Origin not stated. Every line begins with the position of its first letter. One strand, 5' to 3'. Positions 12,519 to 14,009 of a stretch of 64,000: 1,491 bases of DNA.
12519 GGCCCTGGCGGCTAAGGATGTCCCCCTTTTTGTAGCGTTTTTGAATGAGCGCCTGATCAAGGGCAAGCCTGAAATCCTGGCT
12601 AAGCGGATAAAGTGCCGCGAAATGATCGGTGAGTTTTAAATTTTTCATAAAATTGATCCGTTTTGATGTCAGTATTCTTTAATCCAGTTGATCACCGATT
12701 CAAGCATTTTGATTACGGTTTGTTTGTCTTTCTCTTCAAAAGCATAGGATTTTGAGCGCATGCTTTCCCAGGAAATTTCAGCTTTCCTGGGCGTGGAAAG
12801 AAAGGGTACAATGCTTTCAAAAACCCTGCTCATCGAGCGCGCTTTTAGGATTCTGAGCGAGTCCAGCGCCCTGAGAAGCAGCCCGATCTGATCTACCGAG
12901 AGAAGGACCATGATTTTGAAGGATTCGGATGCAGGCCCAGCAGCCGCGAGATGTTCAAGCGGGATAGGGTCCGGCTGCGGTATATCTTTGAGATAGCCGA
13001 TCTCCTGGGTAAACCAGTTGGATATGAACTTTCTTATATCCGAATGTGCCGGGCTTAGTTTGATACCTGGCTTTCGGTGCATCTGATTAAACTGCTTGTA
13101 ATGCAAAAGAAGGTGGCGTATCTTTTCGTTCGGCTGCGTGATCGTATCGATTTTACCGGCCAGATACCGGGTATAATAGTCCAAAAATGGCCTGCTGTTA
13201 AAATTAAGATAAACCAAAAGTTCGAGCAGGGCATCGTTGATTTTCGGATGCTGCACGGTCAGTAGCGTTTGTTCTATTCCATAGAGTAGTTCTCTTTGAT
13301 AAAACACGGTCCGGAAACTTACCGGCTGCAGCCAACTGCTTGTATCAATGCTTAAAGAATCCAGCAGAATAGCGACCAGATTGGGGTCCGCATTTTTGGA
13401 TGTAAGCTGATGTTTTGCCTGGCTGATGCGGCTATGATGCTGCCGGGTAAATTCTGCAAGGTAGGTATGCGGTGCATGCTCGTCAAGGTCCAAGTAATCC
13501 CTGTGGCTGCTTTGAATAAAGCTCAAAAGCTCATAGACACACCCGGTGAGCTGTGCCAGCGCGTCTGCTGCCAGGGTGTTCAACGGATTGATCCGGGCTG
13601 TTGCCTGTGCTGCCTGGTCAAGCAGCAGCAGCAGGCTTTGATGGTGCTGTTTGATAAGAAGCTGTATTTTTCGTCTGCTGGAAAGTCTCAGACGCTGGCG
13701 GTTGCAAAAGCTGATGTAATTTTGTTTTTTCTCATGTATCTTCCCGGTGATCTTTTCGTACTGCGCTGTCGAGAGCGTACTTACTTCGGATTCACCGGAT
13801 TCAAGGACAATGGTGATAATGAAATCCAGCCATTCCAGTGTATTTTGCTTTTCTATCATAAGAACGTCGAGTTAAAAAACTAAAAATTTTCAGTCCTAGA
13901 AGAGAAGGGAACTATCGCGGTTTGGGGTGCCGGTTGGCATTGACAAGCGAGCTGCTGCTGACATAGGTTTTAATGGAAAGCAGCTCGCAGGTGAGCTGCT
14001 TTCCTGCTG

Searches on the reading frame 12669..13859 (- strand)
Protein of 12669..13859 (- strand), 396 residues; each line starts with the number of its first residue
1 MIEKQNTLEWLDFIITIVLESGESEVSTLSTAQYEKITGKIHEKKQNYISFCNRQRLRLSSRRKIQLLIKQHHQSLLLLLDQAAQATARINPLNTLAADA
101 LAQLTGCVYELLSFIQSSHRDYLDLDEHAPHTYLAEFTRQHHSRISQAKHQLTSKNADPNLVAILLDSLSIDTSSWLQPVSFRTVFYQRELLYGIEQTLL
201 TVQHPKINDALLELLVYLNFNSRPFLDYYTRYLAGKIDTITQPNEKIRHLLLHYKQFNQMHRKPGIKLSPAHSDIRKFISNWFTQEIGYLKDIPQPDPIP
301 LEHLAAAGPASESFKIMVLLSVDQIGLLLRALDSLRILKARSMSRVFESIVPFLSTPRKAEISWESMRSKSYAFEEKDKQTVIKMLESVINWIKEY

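Call 6: search_protein_families(library=ncbifam, proteins=[window:12669-13859:-], max_evalue=0.01)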
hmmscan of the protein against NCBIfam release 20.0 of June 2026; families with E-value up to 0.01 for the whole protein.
window:12669-13859:- (396 aa): 0 families

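Call 7: search_protein_families(library=pfam, proteins=[window:12669-13859:-], max_evalue=0.01)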
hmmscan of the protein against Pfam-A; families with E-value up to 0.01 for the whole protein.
window:12669-13859:- (396 aa): 0 families

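Call 21: find_homologous_proteins(query=window:12669-13859:-, max_evalue=0.001)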
Query window:12669-13859:- (396 aa): 146 proteins with E <= 0.001 among 8000 candidates; the best 120 are listed.
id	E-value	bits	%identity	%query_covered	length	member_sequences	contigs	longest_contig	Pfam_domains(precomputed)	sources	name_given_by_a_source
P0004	1.0e-257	872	100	100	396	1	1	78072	-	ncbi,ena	-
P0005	1.6e-178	612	73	100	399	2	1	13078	-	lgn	-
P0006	9.1e-177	606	73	100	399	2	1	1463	-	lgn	-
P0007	1.3e-173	595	73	100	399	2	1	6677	-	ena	-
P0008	3.0e-168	578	69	100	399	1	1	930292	-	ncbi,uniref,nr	ncbi:hypothetical protein [Dyadobacter psychrotolerans]|uniref:Uncharacterized protein n=1 Tax=Dyado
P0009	7.0e-164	563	69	100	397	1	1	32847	-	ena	-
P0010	6.4e-162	557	66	100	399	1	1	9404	-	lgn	-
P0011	1.8e-156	539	65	100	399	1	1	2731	-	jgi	jgi:hypothetical protein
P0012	3.9e-153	528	64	100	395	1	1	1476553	-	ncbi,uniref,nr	ncbi:hypothetical protein [Dyadobacter sp. CY356]|uniref:hypothetical protein n=1 Tax=Dyadobacter sp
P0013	8.5e-153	527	64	100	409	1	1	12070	-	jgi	jgi:hypothetical protein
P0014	1.2e-150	520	61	100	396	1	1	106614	-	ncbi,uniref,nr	ncbi:hypothetical protein DSL64_21545 [Dyadobacter luteus]|uniref:Uncharacterized protein n=1 Tax=Dy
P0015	4.8e-143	495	60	100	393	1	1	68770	-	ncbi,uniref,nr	ncbi:hypothetical protein [Dyadobacter sp. CY312]|uniref:hypothetical protein n=1 Tax=Dyadobacter sp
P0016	5.2e-141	488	59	100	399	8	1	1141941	-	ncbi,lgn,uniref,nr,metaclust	ncbi:hypothetical protein SAMN04487995_0927 [Dyadobacter koreensis]|uniref:Uncharacterized protein n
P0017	8.9e-139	481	60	100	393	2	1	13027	-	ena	-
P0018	5.2e-138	478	57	100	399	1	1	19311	-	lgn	-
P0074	2.4e-72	262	38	98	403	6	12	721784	-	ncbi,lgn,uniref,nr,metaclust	ncbi:hypothetical protein SAMN05444410_101330 [Hydrobacter penzbergensis]|uniref:Uncharacterized pro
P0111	1.2e-66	243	36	98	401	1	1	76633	-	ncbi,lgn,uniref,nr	ncbi:hypothetical protein [Flavobacterium xinjiangense]|uniref:Uncharacterized protein n=1 Tax=Flavo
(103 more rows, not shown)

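Call 23: find_related_loci(query=A2, collection=genome_contigs, flank=10000)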
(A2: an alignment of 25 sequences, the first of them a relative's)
Query A2 (396 aa) in genome_contigs; peptide patterns used: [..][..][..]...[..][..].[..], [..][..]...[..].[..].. (x = any residue, [..] = any of these).
303 stretches matched a pattern; 135 encode a relative of the query (tblastn E <= 1e-3); the best 80 are kept; 80 distinct loci.
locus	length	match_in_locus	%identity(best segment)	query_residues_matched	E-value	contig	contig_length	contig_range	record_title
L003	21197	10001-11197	69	1-396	3e-178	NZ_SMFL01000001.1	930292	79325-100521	Dyadobacter psychrotolerans strain AR-3-6 contig1, whole genome shotgun sequence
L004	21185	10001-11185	64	1-396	5e-164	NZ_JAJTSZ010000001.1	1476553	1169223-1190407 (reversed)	Dyadobacter sp. CY356 Scaffold1_1, whole genome shotgun sequence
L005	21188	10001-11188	61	1-396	1e-160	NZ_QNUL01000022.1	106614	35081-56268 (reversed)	Dyadobacter luteus strain RS19 scaffold22, whole genome shotgun sequence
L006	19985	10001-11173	60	1-396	2e-153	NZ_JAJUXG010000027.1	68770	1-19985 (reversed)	Dyadobacter sp. CY312 Scaffold20_1, whole genome shotgun sequence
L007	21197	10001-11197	59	1-396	7e-145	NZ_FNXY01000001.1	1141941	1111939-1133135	Dyadobacter koreensis strain DSM 19938, whole genome shotgun sequence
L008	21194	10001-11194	49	1-396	2e-120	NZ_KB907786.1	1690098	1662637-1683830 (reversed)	Dyadobacter beijingensis DSM 21582 H144DRAFT_scaffold00001.1, whole genome shotgun sequence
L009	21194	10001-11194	49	1-396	1e-118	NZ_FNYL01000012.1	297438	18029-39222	Dyadobacter sp. SG02, whole genome shotgun sequence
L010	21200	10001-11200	48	1-396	7e-118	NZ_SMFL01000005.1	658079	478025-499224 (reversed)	Dyadobacter psychrotolerans strain AR-3-6 contig5, whole genome shotgun sequence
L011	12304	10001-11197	48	1-396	1e-117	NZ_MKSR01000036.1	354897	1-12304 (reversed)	MAG: Dyadobacter sp. 50-39 scnpilot_p_inoc_scaffold_42, whole genome shotgun sequence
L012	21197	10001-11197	48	1-396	1e-117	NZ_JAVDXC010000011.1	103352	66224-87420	Dyadobacter sp. BE34 Ga0454485_11, whole genome shotgun sequence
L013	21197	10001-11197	47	1-396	2e-116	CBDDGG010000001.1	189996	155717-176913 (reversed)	MAG: Dyadobacter sp. isolate 8797f1dd-3b3a-45a1-a630-87edde457db1 genome assembly, contig: contig_1, whole genome shotgu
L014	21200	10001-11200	47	1-396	3e-116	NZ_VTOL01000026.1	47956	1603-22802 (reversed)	Dyadobacter sp. 3J3 NODE_26, whole genome shotgun sequence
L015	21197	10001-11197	47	1-396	2e-113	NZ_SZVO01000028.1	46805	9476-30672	Dyadobacter frigoris strain AR-3-8 contig28, whole genome shotgun sequence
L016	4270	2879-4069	46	1-395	2e-114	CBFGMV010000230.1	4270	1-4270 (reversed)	MAG TPA_asm: uncultured Dyadobacter sp. isolate ERR5385024_concoct_9 genome assembly, contig: ERZ27258638.3844, whole ge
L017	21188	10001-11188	44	1-395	7e-113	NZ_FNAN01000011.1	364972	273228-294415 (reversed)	Dyadobacter soli strain DSM 25329, whole genome shotgun sequence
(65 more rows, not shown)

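Call 31: search_protein_families(library=pfam, proteins=[L008:1206-1799:-, L008:2333-3076:-, L008:3163-4230:-, L008:11813-12664:-, L008:12664-13689:-, L008:14646-16175:-, L008:16112-17497:-, L008:17510-20788:-, L008:11194-11766:+, L008:7772-8572:+], max_evalue=0.001)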
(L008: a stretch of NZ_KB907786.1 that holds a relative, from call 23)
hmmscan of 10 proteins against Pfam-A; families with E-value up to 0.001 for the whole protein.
L008:1206-1799:- (197 aa): 2 families
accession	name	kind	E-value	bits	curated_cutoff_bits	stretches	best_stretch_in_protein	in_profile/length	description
PF19514.5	MobC_2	-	2.2e-11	44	27.5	1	80-178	24-122/140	MobC-like protein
PF21983.2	NikA-like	-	5.4e-05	23.7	27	1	76-152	3-70/72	Mobilization protein NikA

L008:2333-3076:- (247 aa): 1 family
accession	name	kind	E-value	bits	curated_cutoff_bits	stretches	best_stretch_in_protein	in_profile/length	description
PF04002.20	RadC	-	3.3e-35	121.1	22.1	1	145-243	20-118/121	RadC-like JAB domain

L008:3163-4230:- (355 aa): 1 family
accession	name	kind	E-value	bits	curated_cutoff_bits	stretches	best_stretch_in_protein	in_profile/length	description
PF06067.16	DUF932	-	1.5e-64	218.4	23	1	92-323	1-225/227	Domain of unknown function (DUF932)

L008:11813-12664:- (283 aa): 1 family
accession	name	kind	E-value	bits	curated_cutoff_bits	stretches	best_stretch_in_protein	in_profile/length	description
PF08843.17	AbiEii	-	8.8e-05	23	22.5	1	34-207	25-192/238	Nucleotidyl transferase AbiEii toxin, Type IV TA system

L008:12664-13689:- (341 aa): 2 families
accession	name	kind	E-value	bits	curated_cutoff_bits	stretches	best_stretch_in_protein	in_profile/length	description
PF09952.14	AbiEi_2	-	9.3e-23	81.6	21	1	199-335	3-142/143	Transcriptional regulator, AbiEi antitoxin, Type IV TA system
PF13545.12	HTH_Crp_2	-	0.00014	22.2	27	1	157-205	21-68/70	Crp-like helix-turn-helix domain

L008:14646-16175:- (509 aa): 5 families
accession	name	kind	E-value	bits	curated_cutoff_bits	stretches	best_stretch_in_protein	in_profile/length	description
PF08534.16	Redoxin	-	1.7e-14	54.3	26.6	1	361-485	2-130/148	Redoxin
PF13905.12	Thioredoxin_8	-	4.2e-14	53.1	27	1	385-483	1-94/94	Thioredoxin-like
PF00578.27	AhpC-TSA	-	5.6e-13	49.3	26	1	362-484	2-122/124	AhpC/TSA family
PF02630.20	SCO1-SenC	-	0.00031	21.1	22.8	1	367-428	3-66/134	SCO1/SenC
PF13098.12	Thioredoxin_2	-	0.00056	20.7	27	0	384-483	4-87/104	Thioredoxin-like domain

L008:16112-17497:- (461 aa): 2 families
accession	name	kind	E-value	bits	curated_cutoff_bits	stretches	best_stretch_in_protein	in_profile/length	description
PF14322.12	SusD-like_3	-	8.2e-31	108.2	27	1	25-228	1-191/191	Starch-binding associating with outer membrane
PF07980.17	SusD_RagB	-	9.7e-06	25.9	23.1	1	346-417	163-233/297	SusD family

L008:17510-20788:- (1092 aa): 3 families
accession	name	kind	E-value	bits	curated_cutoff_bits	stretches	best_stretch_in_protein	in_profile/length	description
PF13715.12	CarbopepD_reg_2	-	1.3e-14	54.4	32.2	1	39-121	1-88/88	CarboxypepD_reg-like domain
PF13620.12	CarboxypepD_reg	-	6.8e-11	42.8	32.3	1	38-103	1-73/82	Carboxypeptidase regulatory-like domain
PF07715.20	Plug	-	3.1e-09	37.7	23.9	1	129-246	2-107/107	TonB-dependent Receptor Plug Domain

L008:11194-11766:+ (190 aa): 0 families

L008:7772-8572:+ (266 aa): 2 families
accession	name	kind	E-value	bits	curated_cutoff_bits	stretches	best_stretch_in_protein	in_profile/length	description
PF00072.30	Response_reg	-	4.6e-19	69.1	30.2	1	12-117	2-109/111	Response regulator receiver domain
PF04397.21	LytTR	-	1.5e-14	54.4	22.6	1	168-253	2-92/98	LytTr DNA-binding domain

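Call 32: search_protein_families(library=pfam, proteins=[L010:978-2276:-, L010:2261-2653:-, L010:3515-3988:-, L010:11823-12131:-, L010:12314-13969:-, L010:13842-15251:-, L010:15271-18639:-, L010:19846-20718:+], max_evalue=0.001)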
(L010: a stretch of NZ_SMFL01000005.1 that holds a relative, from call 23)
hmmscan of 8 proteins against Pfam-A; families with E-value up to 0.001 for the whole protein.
L010:978-2276:- (432 aa): 1 family
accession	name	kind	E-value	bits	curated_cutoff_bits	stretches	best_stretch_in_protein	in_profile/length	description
PF03432.20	Relaxase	-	7.1e-30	104.4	24.6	1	17-151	1-132/132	MobA/VirD2-like, nuclease domain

L010:2261-2653:- (130 aa): 2 families
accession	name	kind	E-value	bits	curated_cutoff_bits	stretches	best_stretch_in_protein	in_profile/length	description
PF21983.2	NikA-like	-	5.2e-11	43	27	1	7-84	2-70/72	Mobilization protein NikA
PF19514.5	MobC_2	-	9.3e-11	42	27.5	1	8-123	20-131/140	MobC-like protein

L010:3515-3988:- (157 aa): 1 family
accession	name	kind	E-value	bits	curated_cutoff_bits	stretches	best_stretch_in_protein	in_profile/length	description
PF04002.20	RadC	-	4.1e-36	124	22.1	1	33-154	2-120/121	RadC-like JAB domain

L010:11823-12131:- (102 aa): 0 families

L010:12314-13969:- (551 aa): 4 families
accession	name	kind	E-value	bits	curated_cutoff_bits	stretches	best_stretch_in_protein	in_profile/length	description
PF00578.27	AhpC-TSA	-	5.9e-09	36.4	26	1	409-525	8-122/124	AhpC/TSA family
PF08534.16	Redoxin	-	1.7e-08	34.8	26.6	1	407-543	6-147/148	Redoxin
PF13905.12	Thioredoxin_8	-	3.2e-07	31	27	1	426-524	1-94/94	Thioredoxin-like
PF02630.20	SCO1-SenC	-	6.2e-05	23.4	22.8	1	408-469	3-66/134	SCO1/SenC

L010:13842-15251:- (469 aa): 2 families
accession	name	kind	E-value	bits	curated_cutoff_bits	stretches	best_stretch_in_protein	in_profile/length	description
PF14322.12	SusD-like_3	-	1.7e-30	107.1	27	1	30-233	1-191/191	Starch-binding associating with outer membrane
PF07980.17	SusD_RagB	-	1.5e-07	31.8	23.1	1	351-466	163-293/297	SusD family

L010:15271-18639:- (1122 aa): 3 families
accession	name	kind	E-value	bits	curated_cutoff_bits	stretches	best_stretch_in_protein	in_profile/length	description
PF13715.12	CarbopepD_reg_2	-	1.3e-14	54.4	32.2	1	62-146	1-88/88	CarboxypepD_reg-like domain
PF07715.20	Plug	-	1.9e-10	41.6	23.9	1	154-271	2-107/107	TonB-dependent Receptor Plug Domain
PF13620.12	CarboxypepD_reg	-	2e-09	38.1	32.3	1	62-119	2-63/82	Carboxypeptidase regulatory-like domain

L010:19846-20718:+ (290 aa): 2 families
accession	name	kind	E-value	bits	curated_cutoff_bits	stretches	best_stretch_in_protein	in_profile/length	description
PF18165.6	pP_pnuc_1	-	3.3e-32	111.3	26.3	1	14-149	3-133/133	Predicted pPIWI-associating nuclease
PF18166.6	pP_pnuc_2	-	2.8e-24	86.1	25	1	157-270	2-122/122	Predicted pPIWI-associating nuclease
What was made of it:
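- Closest known: Other RiPP classes that use a LanB-type dehydratase without LanC. Different: No YcaO or cyclodehydratase, [4+2] cyclase, LanD or other tailoring genes are present in the cassette (calls 31, 32).
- The cassette has no immunity, exporter or protease genes (calls 31, 32).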

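Call 53: predict_structure(alignment_id=A2)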
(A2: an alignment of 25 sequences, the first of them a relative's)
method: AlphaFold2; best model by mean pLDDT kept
length: 396 residues; sequences in the alignment: 25
mean_pLDDT: 74.0   pTM: 0.62
mean pLDDT of the five models: 74.0, 73.8, 73.2, 72.0, 70.4
residues with pLDDT >= 90: 74; 70-90: 181; 50-70: 65; < 50: 76
segments of 3 or more residues with pLDDT < 50: 1-5, 296-321, 331-347, 349-374
pLDDT, mean of each block of 10 residues (from residue 1): 53 77 64 86 88 73 85 92 88 85 91 88 87 89 91 92 88 68 88 91 85 89 89 87 87 87 61 80 88 58 39 37 54 43 47 42 42 54 64 56
secondary structure, 60 per line:
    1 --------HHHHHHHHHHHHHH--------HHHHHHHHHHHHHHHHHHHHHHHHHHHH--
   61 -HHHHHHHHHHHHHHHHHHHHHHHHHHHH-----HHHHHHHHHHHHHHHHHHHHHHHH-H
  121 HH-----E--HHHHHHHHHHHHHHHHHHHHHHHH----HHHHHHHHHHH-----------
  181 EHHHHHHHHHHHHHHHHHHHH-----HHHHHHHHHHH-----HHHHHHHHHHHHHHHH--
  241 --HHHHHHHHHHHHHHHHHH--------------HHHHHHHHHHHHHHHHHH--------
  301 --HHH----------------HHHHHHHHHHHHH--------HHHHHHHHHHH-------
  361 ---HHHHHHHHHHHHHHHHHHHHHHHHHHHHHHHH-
elements in order: H9-22 H31-58 H62-89 H95-118 H131-154 H159-169 H182-201 H207-217 H223-238 H243-260 H275-292 H322-334 H343-353 H364-395

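Call 55: search_protein_families(library=pfam, alignment_id=A2, max_evalue=1)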
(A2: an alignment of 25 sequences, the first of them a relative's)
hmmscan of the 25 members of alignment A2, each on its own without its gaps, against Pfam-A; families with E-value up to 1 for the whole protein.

A. member 1, P0004 (396 aa): 1 family
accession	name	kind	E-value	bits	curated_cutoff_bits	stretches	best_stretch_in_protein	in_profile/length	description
PF25224.1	DUF7842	-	0.089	14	27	0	227-256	58-86/96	Domain of unknown function (DUF7842)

B. families by the number of members that match (of 25 scanned): 27 families (the first 25 are shown)
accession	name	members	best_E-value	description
PF00836.24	Stathmin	3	0.03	Stathmin family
PF17932.6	TetR_C_24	2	0.039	Tetracyclin repressor-like, C-terminal domain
PF16696.11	ZFYVE21_C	2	0.049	Zinc finger FYVE domain-containing protein 21 C-terminus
PF07232.17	DUF1424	2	0.083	Putative rep protein (DUF1424)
PF22913.1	NBAS_11th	2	0.22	NBAS subunit of NRZ tethering complex, C-terminal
PF15405.12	PH_5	1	0.0045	Pleckstrin homology domain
PF20634.2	IFNGR1_transm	1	0.0081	Interferon gamma receptor 1, transmembrane region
PF22802.1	RsiG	1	0.013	RsiG-like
PF22145.1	GtfA_EBD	1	0.03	GtfA extended beta-sheet domain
PF14164.11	YqzH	1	0.034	YqzH-like protein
PF15372.11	DUF4600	1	0.042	Domain of unknown function (DUF4600)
PF24244.1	Iec3-like_M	1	0.042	INO80 complex subunit 3-like, middle region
PF02001.22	DUF134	1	0.057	Protein of unknown function DUF134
PF14479.11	HeLo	1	0.061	Prion-inhibition and propagation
PF10506.14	USHBP1_PDZ-bd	1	0.074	Harmonin-binding protein USHBP1, PDZ-binding domain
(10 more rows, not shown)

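Call 56: fold_search(model_id=the predicted structure, library=pdb)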
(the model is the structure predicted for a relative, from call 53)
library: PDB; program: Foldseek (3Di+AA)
matches with E <= 10: 42; with E <= 0.001: 0
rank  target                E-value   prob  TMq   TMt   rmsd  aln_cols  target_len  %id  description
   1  7pub_Ck               6.9e-01  0.08  0.13  0.08  26.0       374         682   12  Late assembly intermediate of the Trypanosoma brucei mitoribosomal small subunit (released 2022-05-04)
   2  5k7v_A                2.3e+00  0.14  0.22  0.28  16.0       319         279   11  Computational Design of Self-Assembling Cyclic Protein Homooligomers (released 2017-04-12)
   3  7sqc_2L               2.3e+00  0.08  0.12  0.17  47.6       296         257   12  Ciliary C1 central pair apparatus isolated from Chlamydomonas reinhardtii (released 2022-04-13)
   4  3q0k_A                2.3e+00  0.06  0.12  0.16  38.3       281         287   11  Crystal structure of Human PACSIN 2 F-BAR (released 2012-02-15)
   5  6hiw_Ck               2.3e+00  0.04  0.12  0.08  25.0       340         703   10  Cryo-EM structure of the Trypanosoma brucei mitochondrial ribosome - This entry contains the complete small mitoribos (released 2018-09-26)
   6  9n78_NB               3.1e+00  0.02  0.07  0.09  57.2       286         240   12  SSU processome maturation and disassembly, State L (released 2025-11-05)
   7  9n74_NB               3.3e+00  0.01  0.06  0.08  65.8       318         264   13  SSU processome maturation and disassembly, State H (released 2025-10-29)
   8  1s35                  3.6e+00  0.05  0.12  0.20  23.2       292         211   12  Crystal Structure of Repeats 8 and 9 of Human Erythroid Spectrin (released 2004-04-20)
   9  4kqs                  3.8e+00  0.05  0.16  0.17  18.1       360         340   12  Crystal Structure of Farnesyl Pyrophosphate Synthase Mutant (Y204A) Complexed with Mg, Risedronate and Isopentenyl Pyrop (released 2014-04-30)
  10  6me7_A                3.8e+00  0.04  0.13  0.12  19.6       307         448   11  XFEL crystal structure of human melatonin receptor MT2 (H208A) in complex with 2-phenylmelatonin (released 2019-04-24)
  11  8fck_G                3.8e+00  0.02  0.09  0.10  34.7       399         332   12  Structure of the vertebrate augmin complex (released 2023-04-19)
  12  1nu7_D                4.1e+00  0.06  0.13  0.17  20.4       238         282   10  Staphylocoagulase-Thrombin Complex (released 2003-10-07)
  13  9hdd_A                4.5e+00  0.03  0.13  0.13  19.5       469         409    9  Sla2 C-terminal region (Residues 560-968) (REND and THATCH domains) (released 2025-05-21)
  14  8bhf_n1               4.7e+00  0.05  0.13  0.21  24.0       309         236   14  Cryo-EM structure of stalled rabbit 80S ribosomes in complex with human CCR4-NOT and CNOT4 (released 2023-09-06)
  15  4p40                  5.2e+00  0.02  0.12  0.14  17.1       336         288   11  Chlamydia pneumoniae CopN (released 2014-07-30)
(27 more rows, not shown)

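Call 71: find_encoding_contigs(protein=P0074, flank=8000, max_places=2)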
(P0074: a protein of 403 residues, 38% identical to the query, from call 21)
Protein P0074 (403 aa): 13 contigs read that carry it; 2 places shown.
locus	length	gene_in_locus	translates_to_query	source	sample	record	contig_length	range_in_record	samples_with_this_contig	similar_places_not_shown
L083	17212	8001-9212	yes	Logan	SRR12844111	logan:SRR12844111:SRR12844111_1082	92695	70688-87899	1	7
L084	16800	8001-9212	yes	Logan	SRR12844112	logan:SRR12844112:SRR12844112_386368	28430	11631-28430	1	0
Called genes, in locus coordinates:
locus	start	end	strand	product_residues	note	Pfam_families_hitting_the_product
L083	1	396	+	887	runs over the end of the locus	PF19335:HMBD, PF07732:Cu-oxidase_3, PF00394:Cu-oxidase, PF07731:Cu-oxidase_2, PF07732:Cu-oxidase_3 (weak)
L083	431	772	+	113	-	PF03860:Csp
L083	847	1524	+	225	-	PF03713:DUF305, PF13628:DUF4142 (weak), PF03713:DUF305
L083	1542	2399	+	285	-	PF01790:LGT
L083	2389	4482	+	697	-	PF00122:E1-E2_ATPase, PF00702:Hydrolase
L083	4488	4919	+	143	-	-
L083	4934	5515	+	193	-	PF00583:Acetyltransf_1, PF13508:Acetyltransf_7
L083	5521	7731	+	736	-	PF02518:HATPase_c, PF00072:Response_reg, PF00196:GerE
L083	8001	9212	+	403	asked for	-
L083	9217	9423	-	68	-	-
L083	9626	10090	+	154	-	-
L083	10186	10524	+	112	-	PF13572:DUF4134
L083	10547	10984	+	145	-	-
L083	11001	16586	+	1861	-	PF07669:Eco57I (weak), PF28553:WH_1, PF28554:DUF8437, PF00176:SNF2-rel_dom (faint), PF28555:Helicase_dom, PF00271:Helicase_C, PF28556:DUF8438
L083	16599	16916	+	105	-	PF13571:DUF4133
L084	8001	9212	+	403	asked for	-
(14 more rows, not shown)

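Call 72: find_encoding_contigs(protein=P0111, flank=8000, max_places=2)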
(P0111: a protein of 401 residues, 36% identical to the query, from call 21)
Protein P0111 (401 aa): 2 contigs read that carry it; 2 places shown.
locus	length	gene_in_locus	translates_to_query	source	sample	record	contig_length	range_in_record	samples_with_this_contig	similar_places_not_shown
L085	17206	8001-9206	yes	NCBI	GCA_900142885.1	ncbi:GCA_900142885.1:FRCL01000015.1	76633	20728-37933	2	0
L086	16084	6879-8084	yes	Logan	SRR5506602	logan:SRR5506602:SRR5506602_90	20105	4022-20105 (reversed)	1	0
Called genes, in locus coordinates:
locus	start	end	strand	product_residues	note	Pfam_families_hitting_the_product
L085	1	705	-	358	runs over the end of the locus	PF12833:HTH_18, PF00165:HTH_AraC (weak)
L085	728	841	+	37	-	-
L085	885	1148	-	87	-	-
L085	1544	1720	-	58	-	PF07432:Hc1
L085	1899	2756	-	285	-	-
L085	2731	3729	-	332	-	PF09952:AbiEi_2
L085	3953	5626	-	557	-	PF13424:TPR_12 (faint), PF00515:TPR_1 (faint), PF12833:HTH_18 (faint)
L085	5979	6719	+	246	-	-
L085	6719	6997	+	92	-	-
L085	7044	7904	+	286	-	PF12833:HTH_18, PF00165:HTH_AraC (weak)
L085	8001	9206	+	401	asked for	-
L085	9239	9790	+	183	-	-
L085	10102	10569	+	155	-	-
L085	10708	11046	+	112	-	PF13572:DUF4134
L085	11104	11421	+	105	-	PF13571:DUF4133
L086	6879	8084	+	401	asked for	-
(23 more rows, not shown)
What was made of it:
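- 12669..13859 (-): Conserved 396-aa all-helical protein of unknown function ('p396'), always immediately downstream of the peptide gene. Calls 71 and 72: in other Bacteroidota it lies between a regulator and the tra operon.
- Closest known: RteA/RteB/RteC regulatory cascade of Bacteroides CTnDOT. Same: In other Bacteroidota p396 occupies the slot between a sensor or regulator module and the tra operon (calls 71, 72).
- p396 homologues in Hydrobacter and Flavobacterium sit between a sensor or regulator gene and the tra operon (calls 71, 72).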

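Call 75: search_protein_families(library=padloc, proteins=[window:12669-13859:-], max_evalue=0.01)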
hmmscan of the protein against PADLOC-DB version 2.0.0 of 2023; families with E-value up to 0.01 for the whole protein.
window:12669-13859:- (396 aa): 0 families
